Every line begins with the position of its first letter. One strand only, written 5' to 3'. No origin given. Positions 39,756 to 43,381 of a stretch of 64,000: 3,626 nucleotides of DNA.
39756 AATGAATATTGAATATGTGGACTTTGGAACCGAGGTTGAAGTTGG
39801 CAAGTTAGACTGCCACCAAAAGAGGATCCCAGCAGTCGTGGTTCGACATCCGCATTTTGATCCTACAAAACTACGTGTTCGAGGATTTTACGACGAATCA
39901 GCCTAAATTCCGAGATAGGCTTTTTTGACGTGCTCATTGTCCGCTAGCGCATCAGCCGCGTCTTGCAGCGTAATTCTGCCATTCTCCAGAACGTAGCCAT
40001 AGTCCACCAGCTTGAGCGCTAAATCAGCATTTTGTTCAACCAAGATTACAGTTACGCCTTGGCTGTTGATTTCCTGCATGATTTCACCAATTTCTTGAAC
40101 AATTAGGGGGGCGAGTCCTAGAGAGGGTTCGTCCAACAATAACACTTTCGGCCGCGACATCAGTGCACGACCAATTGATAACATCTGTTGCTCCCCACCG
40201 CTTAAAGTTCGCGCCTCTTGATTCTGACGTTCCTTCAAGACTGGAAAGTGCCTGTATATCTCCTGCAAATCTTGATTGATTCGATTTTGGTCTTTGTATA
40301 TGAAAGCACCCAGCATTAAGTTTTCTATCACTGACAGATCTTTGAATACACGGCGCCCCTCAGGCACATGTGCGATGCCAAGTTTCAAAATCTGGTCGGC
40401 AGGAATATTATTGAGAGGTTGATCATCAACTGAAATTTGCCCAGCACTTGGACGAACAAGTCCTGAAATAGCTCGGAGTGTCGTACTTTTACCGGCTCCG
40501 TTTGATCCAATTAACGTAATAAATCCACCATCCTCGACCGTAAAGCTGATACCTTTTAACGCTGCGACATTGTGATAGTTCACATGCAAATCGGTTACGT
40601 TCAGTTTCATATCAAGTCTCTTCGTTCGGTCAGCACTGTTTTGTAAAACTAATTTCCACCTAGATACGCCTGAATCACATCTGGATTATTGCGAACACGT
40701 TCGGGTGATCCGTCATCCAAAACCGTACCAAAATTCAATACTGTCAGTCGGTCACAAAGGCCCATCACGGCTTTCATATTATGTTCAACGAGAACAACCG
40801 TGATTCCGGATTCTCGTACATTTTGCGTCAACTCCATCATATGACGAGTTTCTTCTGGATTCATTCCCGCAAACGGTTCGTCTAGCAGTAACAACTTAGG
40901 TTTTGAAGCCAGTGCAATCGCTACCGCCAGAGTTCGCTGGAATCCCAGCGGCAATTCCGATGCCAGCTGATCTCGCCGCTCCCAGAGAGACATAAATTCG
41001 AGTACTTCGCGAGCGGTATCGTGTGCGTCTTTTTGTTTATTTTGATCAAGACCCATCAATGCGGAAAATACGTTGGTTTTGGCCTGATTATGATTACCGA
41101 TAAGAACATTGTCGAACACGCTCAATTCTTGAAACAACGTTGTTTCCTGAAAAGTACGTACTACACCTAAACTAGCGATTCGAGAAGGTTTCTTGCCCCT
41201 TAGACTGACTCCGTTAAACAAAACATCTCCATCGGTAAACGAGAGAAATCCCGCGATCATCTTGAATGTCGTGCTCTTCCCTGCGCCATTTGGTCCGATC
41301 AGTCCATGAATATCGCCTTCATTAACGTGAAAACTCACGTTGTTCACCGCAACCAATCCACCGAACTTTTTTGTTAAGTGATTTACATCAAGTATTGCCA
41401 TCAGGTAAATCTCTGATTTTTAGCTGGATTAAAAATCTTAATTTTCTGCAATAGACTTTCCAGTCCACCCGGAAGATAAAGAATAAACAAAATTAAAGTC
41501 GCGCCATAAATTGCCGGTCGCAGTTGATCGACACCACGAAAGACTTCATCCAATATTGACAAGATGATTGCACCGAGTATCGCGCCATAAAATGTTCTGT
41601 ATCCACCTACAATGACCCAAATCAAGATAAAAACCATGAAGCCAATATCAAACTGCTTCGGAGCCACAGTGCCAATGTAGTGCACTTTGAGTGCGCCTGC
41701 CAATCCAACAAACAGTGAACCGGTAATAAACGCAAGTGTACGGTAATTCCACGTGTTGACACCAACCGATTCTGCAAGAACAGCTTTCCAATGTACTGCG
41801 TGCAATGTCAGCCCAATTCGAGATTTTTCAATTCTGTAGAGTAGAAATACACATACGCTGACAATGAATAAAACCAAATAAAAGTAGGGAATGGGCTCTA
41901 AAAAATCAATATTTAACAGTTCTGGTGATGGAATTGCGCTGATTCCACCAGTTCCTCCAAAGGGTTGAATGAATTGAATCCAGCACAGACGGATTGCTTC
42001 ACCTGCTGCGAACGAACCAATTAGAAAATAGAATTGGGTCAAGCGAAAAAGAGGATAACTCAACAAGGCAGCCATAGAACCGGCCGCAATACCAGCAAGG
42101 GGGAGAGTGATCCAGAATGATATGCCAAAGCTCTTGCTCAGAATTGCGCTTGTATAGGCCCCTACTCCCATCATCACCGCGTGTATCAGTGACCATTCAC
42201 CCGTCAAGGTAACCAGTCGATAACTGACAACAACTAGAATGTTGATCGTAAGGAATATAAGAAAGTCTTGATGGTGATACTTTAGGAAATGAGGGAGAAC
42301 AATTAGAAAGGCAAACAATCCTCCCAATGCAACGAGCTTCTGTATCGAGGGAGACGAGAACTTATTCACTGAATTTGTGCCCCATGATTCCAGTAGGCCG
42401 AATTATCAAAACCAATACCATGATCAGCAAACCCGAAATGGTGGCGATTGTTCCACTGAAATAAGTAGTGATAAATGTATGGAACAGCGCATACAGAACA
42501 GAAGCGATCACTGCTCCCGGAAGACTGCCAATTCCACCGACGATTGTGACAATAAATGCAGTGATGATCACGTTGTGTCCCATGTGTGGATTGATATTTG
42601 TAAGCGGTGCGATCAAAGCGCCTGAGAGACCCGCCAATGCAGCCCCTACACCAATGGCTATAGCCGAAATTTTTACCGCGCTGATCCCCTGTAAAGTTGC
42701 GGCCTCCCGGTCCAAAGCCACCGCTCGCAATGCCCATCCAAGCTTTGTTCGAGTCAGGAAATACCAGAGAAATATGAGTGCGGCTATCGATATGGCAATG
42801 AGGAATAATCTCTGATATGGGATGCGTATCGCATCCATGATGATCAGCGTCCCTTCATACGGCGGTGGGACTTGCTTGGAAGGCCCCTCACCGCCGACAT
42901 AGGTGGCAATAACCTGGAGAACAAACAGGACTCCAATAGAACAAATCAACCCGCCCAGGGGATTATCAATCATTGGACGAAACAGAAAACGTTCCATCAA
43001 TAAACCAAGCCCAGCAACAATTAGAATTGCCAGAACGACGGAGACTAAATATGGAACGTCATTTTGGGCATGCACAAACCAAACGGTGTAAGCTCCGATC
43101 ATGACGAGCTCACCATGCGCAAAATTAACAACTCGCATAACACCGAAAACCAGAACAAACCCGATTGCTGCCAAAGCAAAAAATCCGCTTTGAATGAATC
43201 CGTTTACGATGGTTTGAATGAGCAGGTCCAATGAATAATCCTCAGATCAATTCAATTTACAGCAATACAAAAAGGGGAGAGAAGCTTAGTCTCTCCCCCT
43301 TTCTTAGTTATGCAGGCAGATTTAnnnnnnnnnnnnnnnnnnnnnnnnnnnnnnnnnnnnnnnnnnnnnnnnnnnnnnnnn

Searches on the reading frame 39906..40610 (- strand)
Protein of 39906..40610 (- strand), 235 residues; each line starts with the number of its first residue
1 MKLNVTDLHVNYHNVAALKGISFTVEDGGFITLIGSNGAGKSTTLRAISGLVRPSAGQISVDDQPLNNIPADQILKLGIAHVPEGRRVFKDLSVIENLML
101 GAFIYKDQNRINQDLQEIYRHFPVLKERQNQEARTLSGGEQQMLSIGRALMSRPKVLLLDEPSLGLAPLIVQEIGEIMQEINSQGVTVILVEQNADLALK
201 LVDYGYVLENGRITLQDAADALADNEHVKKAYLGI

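Call 8: search_protein_families(library=ncbifam, proteins=[window:39906-40610:-], max_evalue=0.00001)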
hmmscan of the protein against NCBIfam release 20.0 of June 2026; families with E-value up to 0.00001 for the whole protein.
window:39906-40610:- (235 aa): 185 families (the best 25 are shown)
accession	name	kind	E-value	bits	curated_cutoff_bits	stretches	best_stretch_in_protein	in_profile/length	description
NF008626.0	PRK11614.1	equivalog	6.7e-76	254.8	441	1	3-234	6-236/237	high-affinity branched-chain amino acid ABC transporter ATP-binding protein LivF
TIGR03410.1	urea_trans_UrtE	equivalog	4.7e-64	216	285.8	1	3-230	1-226/230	urea ABC transporter ATP-binding subunit UrtE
TIGR04406.1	LPS_export_lptB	equivalog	1.2e-50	172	240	1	3-234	2-234/239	LPS export ABC transporter ATP-binding protein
TIGR03411.1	urea_trans_UrtD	equivalog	8.6e-42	143.5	304.1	1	2-234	2-241/242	urea ABC transporter ATP-binding protein UrtD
NF008449.1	PRK11300.1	equivalog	2.1e-41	141.8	362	1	3-234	6-253/255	high-affinity branched-chain amino acid ABC transporter ATP-binding protein LivG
TIGR01188.1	drrA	subfamily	1.3e-38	133.1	312.45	1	11-224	2-213/302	daunorubicin resistance ABC transporter, ATP-binding protein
NF008144.0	PRK10895.1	equivalog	4e-38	131.2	381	1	3-234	4-236/241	LPS export ABC transporter ATP-binding protein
NF011967.0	PRK15439.1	equivalog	1.3e-36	126.1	586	2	3-119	12-129/510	autoinducer 2 ABC transporter ATP-binding protein LsrA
NF047930.1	ABC_ATP_B6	equivalog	2e-36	125.7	670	1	5-223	5-224/510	putative B6 ABC transporter ATP-binding protein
TIGR02315.1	ABC_phnC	equivalog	2.1e-35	122.3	266.1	1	3-232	2-242/243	phosphonate ABC transporter ATP-binding protein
TIGR02673.1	FtsE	equivalog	3.7e-35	121.5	264.85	1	6-200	5-202/214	cell division ATP-binding protein FtsE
NF043075.1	MMSYN1_0197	equivalog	5.8e-34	117.5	550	1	3-214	3-212/341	spermidine/putrescine ABC transporter ATP-binding protein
TIGR03864.1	PQQ_ABC_ATP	hypoth_equivalog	1.1e-33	116.7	302.25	1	3-229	2-229/236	ABC transporter, ATP-binding subunit, PQQ-dependent alcohol dehydrogenase system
TIGR03740.1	galliderm_ABC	subfamily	3.1e-33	115.3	309.75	1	3-226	1-215/223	lantibiotic protection ABC transporter ATP-binding subunit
TIGR04521.1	ECF_ATPase_2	equivalog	9.8e-33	113.4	330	1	14-232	17-243/279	energy-coupling factor transporter ATPase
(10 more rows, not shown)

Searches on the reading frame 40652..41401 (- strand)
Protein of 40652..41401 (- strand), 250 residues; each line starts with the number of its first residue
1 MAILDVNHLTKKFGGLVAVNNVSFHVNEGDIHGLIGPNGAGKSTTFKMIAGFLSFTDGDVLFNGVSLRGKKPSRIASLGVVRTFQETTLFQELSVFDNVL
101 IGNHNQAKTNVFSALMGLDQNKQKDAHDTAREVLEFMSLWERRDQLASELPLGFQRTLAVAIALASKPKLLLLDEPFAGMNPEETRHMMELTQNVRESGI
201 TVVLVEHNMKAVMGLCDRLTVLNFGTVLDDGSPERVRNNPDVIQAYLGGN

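Call 34: search_protein_families(library=ncbifam, proteins=[window:40652-41401:-], max_evalue=1e-20)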
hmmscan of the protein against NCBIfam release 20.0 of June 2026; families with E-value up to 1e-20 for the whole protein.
window:40652-41401:- (250 aa): 93 families (the best 25 are shown)
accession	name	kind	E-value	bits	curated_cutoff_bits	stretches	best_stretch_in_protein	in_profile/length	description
NF008449.1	PRK11300.1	equivalog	1.4e-74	250.5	362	1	2-249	4-254/255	high-affinity branched-chain amino acid ABC transporter ATP-binding protein LivG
TIGR03411.1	urea_trans_UrtD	equivalog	2.8e-61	207.2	304.1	1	3-248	2-241/242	urea ABC transporter ATP-binding protein UrtD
TIGR04406.1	LPS_export_lptB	equivalog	1.8e-50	171.5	240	1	4-249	2-235/239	LPS export ABC transporter ATP-binding protein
TIGR01188.1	drrA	subfamily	1.6e-41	142.5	312.45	1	11-238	1-213/302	daunorubicin resistance ABC transporter, ATP-binding protein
NF040905.2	GguA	equivalog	2e-41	142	810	1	3-231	1-221/500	multiple monosaccharide ABC transporter ATP-binding protein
NF008144.0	PRK10895.1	equivalog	2.7e-41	141.6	381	1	1-249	1-237/241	LPS export ABC transporter ATP-binding protein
NF047930.1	ABC_ATP_B6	equivalog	2.7e-40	138.4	670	1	3-238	2-225/510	putative B6 ABC transporter ATP-binding protein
NF033858.1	ABC2_perm_RbbA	equivalog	5.1e-40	137.2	1050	1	4-239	267-487/909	ribosome-associated ATPase/putative transporter RbbA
NF041861.1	YtfR_transport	equivalog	8.4e-39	133.3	850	1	3-248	1-235/492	galactofuranose ABC transporter, ATP-binding protein YtfR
NF010069.0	PRK13549.1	equivalog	5e-38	130.8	699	1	2-244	4-237/513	xylose ABC transporter ATP-binding protein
TIGR03864.1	PQQ_ABC_ATP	hypoth_equivalog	6e-38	130.6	302.25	1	4-241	2-224/236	ABC transporter, ATP-binding subunit, PQQ-dependent alcohol dehydrogenase system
NF043075.1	MMSYN1_0197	equivalog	1e-37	129.9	550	1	3-241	2-225/341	spermidine/putrescine ABC transporter ATP-binding protein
TIGR04521.1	ECF_ATPase_2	equivalog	2.7e-37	128.4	330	1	17-244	19-240/279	energy-coupling factor transporter ATPase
NF007027.0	PRK09493.1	equivalog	5.2e-37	127.5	379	1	4-240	2-227/240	glutamine ABC transporter ATP-binding protein GlnQ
TIGR02315.1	ABC_phnC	equivalog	5.3e-37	127.5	266.1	1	3-238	1-235/243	phosphonate ABC transporter ATP-binding protein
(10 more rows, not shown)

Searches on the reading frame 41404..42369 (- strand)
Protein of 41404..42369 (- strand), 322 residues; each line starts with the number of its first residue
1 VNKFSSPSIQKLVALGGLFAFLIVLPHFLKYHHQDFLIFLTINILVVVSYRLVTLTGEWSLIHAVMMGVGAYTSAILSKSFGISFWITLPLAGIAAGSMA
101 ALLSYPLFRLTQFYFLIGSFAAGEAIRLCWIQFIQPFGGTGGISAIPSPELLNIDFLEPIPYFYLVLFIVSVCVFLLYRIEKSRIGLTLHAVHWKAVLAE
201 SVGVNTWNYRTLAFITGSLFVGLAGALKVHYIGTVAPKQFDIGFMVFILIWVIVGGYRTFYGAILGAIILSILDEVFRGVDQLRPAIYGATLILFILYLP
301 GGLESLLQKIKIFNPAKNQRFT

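Call 34: search_protein_families(library=ncbifam, proteins=[window:41404-42369:-], max_evalue=1e-20)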
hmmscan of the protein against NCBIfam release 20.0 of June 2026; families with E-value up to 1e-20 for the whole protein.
window:41404-42369:- (322 aa): 1 family
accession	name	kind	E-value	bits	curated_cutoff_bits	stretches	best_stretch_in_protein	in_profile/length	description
NF008450.0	PRK11301.1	subfamily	7.2e-34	117.9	366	0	14-156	92-235/418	high-affinity branched-chain amino acid ABC transporter permease LivM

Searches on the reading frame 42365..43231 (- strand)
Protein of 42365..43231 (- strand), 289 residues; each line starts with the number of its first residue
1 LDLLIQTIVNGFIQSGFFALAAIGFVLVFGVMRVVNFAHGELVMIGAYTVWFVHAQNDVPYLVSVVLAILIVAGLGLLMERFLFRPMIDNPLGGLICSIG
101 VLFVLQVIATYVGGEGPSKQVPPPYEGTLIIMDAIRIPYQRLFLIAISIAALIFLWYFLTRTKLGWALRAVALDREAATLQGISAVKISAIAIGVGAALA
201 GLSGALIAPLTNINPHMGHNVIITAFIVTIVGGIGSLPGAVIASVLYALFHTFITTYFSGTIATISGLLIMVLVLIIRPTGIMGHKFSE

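Call 34: search_protein_families(library=ncbifam, proteins=[window:42365-43231:-], max_evalue=1e-20)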
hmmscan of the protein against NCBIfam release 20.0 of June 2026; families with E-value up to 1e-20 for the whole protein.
window:42365-43231:- (289 aa): 3 families
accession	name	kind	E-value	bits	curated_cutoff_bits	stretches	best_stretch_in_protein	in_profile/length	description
TIGR03409.1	urea_trans_UrtB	equivalog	5.8e-58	196.9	250.3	1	6-285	2-288/291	urea ABC transporter permease subunit UrtB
TIGR03622.1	urea_t_UrtB_arc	equivalog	4.8e-37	127.8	374.25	1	16-285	12-279/284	urea ABC transporter, permease protein UrtB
NF008011.0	PRK10740.1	equivalog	6.8e-31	108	379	1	4-285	8-302/308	high-affinity branched-chain amino acid ABC transporter permease LivH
